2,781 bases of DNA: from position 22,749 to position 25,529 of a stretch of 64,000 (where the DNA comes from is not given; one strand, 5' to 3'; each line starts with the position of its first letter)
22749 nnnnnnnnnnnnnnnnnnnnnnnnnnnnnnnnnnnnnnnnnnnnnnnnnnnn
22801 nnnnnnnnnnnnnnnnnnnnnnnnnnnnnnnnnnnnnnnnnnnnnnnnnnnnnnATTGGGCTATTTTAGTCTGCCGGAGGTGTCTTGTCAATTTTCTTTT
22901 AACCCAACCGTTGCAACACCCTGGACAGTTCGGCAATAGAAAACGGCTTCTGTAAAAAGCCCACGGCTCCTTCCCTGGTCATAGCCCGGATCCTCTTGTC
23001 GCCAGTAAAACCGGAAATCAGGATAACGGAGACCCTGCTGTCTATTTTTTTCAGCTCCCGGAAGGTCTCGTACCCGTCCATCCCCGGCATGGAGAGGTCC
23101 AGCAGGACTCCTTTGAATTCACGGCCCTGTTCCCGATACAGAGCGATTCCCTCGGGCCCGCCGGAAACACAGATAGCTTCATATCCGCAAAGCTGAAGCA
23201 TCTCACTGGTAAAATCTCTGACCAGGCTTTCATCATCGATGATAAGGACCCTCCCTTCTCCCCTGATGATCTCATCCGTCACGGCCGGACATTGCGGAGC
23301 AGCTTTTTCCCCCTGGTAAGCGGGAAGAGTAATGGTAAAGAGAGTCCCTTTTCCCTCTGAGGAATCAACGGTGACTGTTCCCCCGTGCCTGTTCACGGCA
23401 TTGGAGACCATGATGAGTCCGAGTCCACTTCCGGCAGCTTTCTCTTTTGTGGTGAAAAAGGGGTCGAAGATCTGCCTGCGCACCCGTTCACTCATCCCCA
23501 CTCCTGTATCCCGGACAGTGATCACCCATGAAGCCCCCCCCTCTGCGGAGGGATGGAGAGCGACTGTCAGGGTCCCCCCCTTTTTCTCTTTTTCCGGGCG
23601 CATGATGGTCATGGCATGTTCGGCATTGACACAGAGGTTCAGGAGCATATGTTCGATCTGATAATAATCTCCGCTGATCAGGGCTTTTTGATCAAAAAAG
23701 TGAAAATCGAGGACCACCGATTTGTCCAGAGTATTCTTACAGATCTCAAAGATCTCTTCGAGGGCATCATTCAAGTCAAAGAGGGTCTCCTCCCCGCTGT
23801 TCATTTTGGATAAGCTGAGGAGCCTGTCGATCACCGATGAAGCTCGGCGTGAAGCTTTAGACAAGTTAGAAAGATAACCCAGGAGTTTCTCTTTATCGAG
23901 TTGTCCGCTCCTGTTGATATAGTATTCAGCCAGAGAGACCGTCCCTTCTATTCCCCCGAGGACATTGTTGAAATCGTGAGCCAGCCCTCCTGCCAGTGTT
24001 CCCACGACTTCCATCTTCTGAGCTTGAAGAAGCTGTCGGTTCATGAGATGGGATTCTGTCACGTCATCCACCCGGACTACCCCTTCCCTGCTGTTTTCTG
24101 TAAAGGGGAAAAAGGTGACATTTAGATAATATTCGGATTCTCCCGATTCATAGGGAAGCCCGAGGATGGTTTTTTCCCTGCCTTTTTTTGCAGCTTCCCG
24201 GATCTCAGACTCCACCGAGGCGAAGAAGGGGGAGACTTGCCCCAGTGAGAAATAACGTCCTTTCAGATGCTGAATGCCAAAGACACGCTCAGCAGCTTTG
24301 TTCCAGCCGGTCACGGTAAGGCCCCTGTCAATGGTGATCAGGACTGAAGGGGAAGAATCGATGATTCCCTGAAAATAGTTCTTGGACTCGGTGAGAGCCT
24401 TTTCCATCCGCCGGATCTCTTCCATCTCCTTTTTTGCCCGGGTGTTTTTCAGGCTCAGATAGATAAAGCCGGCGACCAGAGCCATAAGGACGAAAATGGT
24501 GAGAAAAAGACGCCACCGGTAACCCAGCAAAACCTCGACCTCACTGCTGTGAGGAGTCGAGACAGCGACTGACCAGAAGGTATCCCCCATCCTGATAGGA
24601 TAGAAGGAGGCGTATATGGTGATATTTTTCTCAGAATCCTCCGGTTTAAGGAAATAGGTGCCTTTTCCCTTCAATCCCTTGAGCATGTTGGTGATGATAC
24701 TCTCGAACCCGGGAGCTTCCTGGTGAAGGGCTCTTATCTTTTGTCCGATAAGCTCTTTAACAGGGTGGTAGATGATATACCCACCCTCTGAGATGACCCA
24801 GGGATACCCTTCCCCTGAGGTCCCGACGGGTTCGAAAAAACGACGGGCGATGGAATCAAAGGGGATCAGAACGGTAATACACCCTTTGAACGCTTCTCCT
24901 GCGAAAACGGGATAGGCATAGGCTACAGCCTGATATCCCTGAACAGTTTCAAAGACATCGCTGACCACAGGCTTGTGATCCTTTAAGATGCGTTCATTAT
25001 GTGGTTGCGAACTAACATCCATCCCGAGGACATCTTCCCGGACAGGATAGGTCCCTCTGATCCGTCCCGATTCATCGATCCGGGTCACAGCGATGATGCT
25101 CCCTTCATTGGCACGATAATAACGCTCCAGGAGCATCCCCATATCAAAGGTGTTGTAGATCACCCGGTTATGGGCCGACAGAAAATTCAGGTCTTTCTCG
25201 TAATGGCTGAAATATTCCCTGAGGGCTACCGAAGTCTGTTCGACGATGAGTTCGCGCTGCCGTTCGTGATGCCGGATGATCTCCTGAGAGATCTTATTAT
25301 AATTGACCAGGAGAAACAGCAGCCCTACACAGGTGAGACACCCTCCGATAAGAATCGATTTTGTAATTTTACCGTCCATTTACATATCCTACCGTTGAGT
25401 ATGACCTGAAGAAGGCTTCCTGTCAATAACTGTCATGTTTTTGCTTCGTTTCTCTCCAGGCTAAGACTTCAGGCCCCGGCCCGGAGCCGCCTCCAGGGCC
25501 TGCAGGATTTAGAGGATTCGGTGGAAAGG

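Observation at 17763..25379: K+ uptake genes (trkA-N, trkA, trkH) fused into an operon with a hybrid HK, an HK and a REC-TPR regulator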

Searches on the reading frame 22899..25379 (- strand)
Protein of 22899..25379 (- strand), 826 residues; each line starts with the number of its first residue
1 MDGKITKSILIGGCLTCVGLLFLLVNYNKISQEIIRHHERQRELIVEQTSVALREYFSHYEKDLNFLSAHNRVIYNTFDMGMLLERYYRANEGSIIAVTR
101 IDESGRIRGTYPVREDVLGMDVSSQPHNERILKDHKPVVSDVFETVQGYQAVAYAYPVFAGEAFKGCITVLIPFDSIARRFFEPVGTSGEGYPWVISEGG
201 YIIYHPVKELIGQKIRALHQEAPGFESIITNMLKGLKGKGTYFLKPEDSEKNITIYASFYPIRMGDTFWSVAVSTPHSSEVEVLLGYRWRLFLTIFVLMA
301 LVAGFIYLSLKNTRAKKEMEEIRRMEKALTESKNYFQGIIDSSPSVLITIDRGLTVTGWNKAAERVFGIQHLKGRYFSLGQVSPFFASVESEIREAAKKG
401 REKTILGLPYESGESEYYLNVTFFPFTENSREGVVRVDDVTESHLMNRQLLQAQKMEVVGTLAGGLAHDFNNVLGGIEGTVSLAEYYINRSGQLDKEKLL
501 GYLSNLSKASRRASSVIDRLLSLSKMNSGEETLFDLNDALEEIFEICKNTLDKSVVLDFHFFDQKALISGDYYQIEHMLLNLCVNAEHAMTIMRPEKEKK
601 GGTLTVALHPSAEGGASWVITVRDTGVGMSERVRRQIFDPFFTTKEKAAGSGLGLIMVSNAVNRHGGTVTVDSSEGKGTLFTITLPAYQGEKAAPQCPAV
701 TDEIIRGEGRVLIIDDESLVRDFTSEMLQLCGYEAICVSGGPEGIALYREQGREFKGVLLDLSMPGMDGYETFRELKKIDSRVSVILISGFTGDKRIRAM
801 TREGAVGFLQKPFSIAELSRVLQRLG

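Call 5: search_protein_families(library=pfam, proteins=[window:22899-25379:-], max_evalue=0.01)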
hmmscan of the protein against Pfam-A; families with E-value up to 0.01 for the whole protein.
window:22899-25379:- (826 aa): 8 families
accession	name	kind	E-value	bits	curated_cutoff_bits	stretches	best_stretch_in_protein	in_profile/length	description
PF02518.31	HATPase_c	-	6.7e-23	81.7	26.4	1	571-687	2-109/111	Histidine kinase-, DNA gyrase B-, and HSP90-like ATPase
PF00072.30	Response_reg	-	1.3e-20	74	30.2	1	711-821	1-109/111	Response regulator receiver domain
PF02743.24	dCache_1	-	8.5e-16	58.7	45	1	33-274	2-240/240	Cache domain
PF22309.2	HK-GC-Chemotax_sensor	-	8.5e-13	48.9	27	1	94-172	40-120/122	HK/GC/Chemotaxis protein-like, sensor domain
PF13188.13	PAS_8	-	2.1e-06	27.9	21.8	1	335-387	2-55/65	PAS domain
PF00512.31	HisKA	-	7.4e-06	26.4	26.9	1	461-529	4-66/66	His Kinase A (phospho-acceptor) domain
PF08448.16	PAS_4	-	0.00014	22.5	23.1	1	341-444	2-109/110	PAS fold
PF00989.32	PAS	-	0.00026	21.4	22.6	1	336-370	3-37/113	PAS fold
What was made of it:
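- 22899..25379 (-): Hybrid histidine kinase (dCache_1, PAS, HisKA, HATPase_c, REC). A lineage-specific neighbour, not part of the conserved cassette. Pfam, call 5.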

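Call 6: search_protein_families(library=ncbifam, proteins=[window:22899-25379:-], max_evalue=0.01)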
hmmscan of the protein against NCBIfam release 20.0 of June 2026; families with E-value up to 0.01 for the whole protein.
window:22899-25379:- (826 aa): 150 families (the best 25 are shown)
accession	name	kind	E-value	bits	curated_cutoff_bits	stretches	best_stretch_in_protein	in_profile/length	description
NF010411.0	PRK13837.1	equivalog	1.3e-67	228.5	647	1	435-824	426-810/828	two-component system VirA-like sensor kinase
NF046020.1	HisKinCckABruc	equivalog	5.8e-63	213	1000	1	428-821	448-862/868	cell cycle histidine kinase CckA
NF010076.0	PRK13557.1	subfamily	6e-62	209.8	631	1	439-822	143-529/540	histidine kinase famiy protein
NF046026.1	HisKinCckACaul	equivalog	4.6e-60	203.5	1000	1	426-821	269-672/678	cell cycle histidine kinase CckA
NF008468.0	PRK11360.1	equivalog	1.4e-50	172.3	646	1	321-692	255-613/616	two-component system sensor histidine kinase AtoS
NF052574.1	HisKinEspCMyxo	equivalog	3e-47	161.3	1200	1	438-813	396-770/785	serine histidine kinase EspC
NF052573.1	HisKinEspAMyxo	equivalog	7.8e-41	139.9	1400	1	328-822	252-746/755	serine histidine kinase EspA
NF007688.0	PRK10364.1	equivalog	8.1e-36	123.7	479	1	446-688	227-452/460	two-component system sensor histidine kinase ZraS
TIGR02956.1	TMAO_torS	equivalog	2.5e-33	115.3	676.5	1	515-824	514-818/967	TMAO reductase system sensor histidine kinase/response regulator TorS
NF053867.1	SprKinKinDBac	equivalog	7.9e-33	113.6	775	1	448-688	275-498/500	sporulation kinase KinD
NF047466.1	hybrid_RR_LvrB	exception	2e-32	112.8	500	1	441-687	134-376/377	hybrid histidine kinase/response regulator LvrB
NF046044.1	PnpS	equivalog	1.8e-30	106.2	400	1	319-686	40-390/390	two-component system histidine kinase PnpS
NF011874.0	PRK15347.1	equivalog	8.1e-28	96.9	852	2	618-689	545-616/921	two component system sensor kinase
NF038348.1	T2SS_HK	subfamily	9.6e-28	96.9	450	1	512-686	410-572/574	histidine kinase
NF047874.1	MASE3_PAS_HK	subfamily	6.6e-27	94.6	560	1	308-692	239-630/655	MASE3 domain-containing sensor histidine kinase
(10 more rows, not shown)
